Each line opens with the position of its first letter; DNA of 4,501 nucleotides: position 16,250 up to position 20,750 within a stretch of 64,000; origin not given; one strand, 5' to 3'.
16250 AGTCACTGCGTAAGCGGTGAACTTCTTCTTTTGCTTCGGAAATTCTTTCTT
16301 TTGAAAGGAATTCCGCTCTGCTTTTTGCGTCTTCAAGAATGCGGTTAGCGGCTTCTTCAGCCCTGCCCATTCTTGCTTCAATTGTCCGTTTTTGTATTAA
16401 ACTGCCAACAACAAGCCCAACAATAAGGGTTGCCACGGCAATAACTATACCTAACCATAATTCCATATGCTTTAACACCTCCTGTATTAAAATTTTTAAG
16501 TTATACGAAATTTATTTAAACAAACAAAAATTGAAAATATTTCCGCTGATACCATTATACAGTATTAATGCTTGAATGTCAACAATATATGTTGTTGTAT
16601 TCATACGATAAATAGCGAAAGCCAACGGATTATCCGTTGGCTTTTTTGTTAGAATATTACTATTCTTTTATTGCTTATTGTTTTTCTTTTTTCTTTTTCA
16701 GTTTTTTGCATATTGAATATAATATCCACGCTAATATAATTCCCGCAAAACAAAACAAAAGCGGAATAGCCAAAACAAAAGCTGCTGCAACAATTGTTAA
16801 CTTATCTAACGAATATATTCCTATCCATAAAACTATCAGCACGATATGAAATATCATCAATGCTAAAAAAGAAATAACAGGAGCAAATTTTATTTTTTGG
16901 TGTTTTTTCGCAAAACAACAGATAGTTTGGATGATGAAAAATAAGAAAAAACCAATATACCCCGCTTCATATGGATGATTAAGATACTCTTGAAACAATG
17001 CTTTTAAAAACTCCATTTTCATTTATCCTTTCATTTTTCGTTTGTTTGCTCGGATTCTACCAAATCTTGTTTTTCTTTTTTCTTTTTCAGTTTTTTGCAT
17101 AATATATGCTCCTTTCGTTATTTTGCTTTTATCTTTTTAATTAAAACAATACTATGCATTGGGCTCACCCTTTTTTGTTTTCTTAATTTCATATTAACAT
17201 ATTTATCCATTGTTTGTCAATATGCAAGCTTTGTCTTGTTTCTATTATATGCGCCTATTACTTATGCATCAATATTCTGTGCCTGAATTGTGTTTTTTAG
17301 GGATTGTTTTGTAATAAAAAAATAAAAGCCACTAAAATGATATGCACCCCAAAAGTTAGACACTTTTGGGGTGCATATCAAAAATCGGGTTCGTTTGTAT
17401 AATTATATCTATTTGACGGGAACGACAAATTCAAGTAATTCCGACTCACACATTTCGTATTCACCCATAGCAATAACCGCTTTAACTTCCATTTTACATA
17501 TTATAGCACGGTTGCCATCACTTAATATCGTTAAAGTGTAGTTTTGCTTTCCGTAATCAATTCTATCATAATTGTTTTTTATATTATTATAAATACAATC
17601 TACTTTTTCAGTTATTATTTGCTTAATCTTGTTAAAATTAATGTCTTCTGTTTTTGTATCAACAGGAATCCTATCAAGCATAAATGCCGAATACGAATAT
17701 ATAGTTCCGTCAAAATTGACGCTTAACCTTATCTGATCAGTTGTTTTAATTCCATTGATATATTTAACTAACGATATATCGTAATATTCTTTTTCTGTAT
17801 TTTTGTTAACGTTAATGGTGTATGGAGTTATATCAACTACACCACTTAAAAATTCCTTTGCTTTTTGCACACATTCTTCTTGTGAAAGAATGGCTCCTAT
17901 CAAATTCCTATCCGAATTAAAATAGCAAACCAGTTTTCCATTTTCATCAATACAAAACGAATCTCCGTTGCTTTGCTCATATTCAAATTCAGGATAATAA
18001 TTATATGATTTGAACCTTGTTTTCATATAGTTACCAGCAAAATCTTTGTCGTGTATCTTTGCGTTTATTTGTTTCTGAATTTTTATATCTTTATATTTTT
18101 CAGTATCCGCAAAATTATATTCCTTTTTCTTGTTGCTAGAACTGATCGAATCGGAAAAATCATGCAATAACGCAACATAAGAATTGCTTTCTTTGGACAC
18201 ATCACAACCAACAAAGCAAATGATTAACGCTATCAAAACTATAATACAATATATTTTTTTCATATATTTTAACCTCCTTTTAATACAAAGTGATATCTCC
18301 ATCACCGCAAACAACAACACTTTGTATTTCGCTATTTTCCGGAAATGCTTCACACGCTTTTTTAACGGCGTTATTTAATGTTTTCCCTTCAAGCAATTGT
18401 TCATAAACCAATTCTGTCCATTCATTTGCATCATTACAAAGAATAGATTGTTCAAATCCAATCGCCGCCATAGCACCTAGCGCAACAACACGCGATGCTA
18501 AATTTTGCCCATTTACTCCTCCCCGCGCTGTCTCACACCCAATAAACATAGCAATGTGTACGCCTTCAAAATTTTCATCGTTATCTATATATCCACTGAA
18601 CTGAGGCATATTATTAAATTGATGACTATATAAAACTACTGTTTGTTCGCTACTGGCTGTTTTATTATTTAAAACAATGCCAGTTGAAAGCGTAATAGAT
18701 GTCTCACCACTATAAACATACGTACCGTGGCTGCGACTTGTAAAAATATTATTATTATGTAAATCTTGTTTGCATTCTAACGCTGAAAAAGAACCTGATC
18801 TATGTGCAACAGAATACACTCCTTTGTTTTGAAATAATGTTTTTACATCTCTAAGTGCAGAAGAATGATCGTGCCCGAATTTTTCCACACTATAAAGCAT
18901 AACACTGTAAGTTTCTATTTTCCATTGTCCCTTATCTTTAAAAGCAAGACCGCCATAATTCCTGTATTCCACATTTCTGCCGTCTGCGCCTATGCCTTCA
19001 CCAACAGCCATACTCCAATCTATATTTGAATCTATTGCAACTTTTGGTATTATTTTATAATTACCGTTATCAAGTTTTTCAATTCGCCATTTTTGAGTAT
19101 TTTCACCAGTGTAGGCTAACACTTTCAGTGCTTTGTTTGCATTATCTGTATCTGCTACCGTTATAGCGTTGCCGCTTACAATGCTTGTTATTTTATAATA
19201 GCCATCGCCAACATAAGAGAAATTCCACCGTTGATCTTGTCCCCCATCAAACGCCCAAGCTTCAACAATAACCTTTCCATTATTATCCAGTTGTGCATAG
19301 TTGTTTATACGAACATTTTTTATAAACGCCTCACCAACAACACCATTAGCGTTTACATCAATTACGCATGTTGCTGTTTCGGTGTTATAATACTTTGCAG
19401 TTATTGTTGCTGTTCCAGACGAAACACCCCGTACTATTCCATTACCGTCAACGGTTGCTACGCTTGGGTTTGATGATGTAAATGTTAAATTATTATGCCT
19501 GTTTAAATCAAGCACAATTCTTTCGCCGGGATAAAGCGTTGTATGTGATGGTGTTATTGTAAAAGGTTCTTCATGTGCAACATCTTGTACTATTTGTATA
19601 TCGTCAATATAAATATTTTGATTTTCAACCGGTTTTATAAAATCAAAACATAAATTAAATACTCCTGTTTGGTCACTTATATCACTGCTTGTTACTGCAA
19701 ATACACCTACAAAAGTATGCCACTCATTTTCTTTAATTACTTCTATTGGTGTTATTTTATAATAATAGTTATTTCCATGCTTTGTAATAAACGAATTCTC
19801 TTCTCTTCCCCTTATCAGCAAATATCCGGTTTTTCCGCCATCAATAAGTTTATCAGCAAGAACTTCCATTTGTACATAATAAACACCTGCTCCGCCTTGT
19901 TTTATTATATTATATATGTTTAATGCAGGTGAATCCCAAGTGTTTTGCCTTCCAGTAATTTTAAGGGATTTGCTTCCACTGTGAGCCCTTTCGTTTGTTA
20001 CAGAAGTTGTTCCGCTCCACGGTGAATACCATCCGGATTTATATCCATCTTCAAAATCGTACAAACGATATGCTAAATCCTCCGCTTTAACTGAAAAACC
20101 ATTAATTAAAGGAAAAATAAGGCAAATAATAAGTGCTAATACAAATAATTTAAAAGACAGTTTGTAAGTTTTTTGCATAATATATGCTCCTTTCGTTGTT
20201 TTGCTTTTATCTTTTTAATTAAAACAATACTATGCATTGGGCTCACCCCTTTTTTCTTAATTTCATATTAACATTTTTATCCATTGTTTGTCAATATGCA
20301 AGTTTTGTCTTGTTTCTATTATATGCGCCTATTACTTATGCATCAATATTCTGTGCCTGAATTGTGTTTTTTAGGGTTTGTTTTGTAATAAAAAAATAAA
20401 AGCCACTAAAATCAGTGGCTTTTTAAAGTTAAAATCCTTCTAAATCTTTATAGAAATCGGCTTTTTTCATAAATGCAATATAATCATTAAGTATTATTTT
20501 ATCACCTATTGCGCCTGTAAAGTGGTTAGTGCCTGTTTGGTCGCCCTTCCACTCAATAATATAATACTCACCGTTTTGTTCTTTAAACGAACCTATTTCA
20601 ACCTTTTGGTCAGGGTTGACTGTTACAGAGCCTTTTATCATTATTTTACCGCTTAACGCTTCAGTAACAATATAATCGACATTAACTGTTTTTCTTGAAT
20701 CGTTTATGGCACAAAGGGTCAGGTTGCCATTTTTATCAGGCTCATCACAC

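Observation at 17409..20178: Secreted lectin-tethered caspase/CHAT-like cysteine peptidase coupled to a lipoprotein: candidate undescribed two-gene effector/partner module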

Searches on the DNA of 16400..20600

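Call 54: search_rna_families(source=window, start=16400, end=20600, threshold=evalue, max_evalue=1)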
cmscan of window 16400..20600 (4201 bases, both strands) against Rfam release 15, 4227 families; matches with E-value up to 1: 8.
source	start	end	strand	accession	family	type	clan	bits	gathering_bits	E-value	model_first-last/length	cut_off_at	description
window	17277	17404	+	RF01794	sok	Gene; antitoxin;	-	28.9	59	0.00094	1-157/157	no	sok antitoxin (CssrC)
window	20390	20455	-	RF01770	rimP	Cis-reg; leader;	-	26.9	47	0.24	1-102/102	no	Gammaprotebacteria rimP leader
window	19039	19115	-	RF01604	plasmodium_snoR28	Gene; snRNA; snoRNA; CD-box;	-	26.2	63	0.5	1-78/78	no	small nucleolar RNA snoR28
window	17336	17381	+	RF03654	MIR4239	Gene; miRNA;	-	24.1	100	0.11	1-120/120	no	MIR4239 microRNA precursor family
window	17339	17378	-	RF01413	miR-430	Gene; miRNA;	CL00096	24.1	47.3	0.35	1-70/70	no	miR-430 microRNA precursor family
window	16562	16651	+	RF02432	SpF25_sRNA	Gene; sRNA;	-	24.1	48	0.99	1-102/102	no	Streptococcus sRNA SpF25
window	17336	17382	+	RF04241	mir-5014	Gene; miRNA;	-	21.7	101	0.48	1-123/123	no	mir-5014 microRNA precursor family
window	16618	16658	-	RF02503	Atu_C9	Gene; sRNA;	-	14.7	40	0.86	149-192/192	no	Rhizobiales sRNA Atu_C9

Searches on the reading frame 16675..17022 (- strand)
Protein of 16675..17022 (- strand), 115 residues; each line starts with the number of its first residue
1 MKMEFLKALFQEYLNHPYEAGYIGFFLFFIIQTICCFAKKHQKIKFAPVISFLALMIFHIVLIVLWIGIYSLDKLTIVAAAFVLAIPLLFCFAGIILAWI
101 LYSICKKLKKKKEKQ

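Call 55: search_protein_families(library=pfam, proteins=[window:16675-17022:-], max_evalue=0.1)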
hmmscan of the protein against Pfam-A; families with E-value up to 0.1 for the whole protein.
window:16675-17022:- (115 aa): 2 families
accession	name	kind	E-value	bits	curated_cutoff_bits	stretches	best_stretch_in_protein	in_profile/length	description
PF07178.16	TraL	-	0.00021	21.9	24.4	1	67-114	13-60/90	TraL protein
PF24195.1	DUF7420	-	0.0087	16.6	27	1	49-115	48-114/124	Family of unknown function (DUF7420)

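Call 91: find_encoding_contigs(protein=window:16678-17022:-, flank=6000, max_places=8)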
Protein window:16678-17022:- (115 aa): 1 contig read that carries it; 1 place shown.
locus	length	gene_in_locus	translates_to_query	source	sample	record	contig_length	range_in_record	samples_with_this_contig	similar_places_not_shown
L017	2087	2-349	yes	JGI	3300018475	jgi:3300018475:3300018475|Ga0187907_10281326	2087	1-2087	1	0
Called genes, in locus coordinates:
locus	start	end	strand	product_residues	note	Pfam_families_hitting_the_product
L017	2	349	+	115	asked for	?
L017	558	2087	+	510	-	?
